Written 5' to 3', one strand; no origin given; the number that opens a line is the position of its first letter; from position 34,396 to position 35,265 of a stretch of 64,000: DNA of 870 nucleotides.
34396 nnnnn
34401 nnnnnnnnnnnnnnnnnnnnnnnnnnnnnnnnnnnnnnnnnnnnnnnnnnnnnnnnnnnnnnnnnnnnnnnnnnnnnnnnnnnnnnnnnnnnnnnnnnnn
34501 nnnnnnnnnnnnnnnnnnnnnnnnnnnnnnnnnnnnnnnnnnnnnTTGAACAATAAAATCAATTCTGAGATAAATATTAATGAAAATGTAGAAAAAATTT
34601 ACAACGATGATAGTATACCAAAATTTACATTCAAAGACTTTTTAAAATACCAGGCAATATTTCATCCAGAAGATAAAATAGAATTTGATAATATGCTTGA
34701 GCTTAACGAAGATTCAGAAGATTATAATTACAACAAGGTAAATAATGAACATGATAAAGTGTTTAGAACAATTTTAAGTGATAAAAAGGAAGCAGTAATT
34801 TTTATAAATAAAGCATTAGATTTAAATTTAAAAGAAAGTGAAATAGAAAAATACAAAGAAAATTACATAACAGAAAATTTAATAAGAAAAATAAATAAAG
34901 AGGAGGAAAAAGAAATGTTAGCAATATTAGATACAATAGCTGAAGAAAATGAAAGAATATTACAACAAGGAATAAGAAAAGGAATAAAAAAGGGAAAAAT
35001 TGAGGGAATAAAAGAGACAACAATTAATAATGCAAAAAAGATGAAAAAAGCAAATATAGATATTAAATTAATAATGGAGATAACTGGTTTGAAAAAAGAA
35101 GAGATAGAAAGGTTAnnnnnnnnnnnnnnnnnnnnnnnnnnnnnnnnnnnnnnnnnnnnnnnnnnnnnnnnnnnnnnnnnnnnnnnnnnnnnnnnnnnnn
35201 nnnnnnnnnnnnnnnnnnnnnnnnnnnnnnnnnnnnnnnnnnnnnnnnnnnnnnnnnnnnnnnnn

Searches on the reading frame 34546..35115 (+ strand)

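Call 65: search_protein_families(library=ncbifam, proteins=[window:34546-35115:+], max_evalue=0.01)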
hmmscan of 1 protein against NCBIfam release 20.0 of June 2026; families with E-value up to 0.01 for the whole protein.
window:34546-35115:+ (190 aa): 1 family
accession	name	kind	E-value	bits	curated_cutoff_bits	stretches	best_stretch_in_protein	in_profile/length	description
TIGR01784.1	T_den_put_tspse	subfamily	1.6e-10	41.3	52.1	1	28-189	133-272/273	Rpn family recombination-promoting nuclease/putative transposase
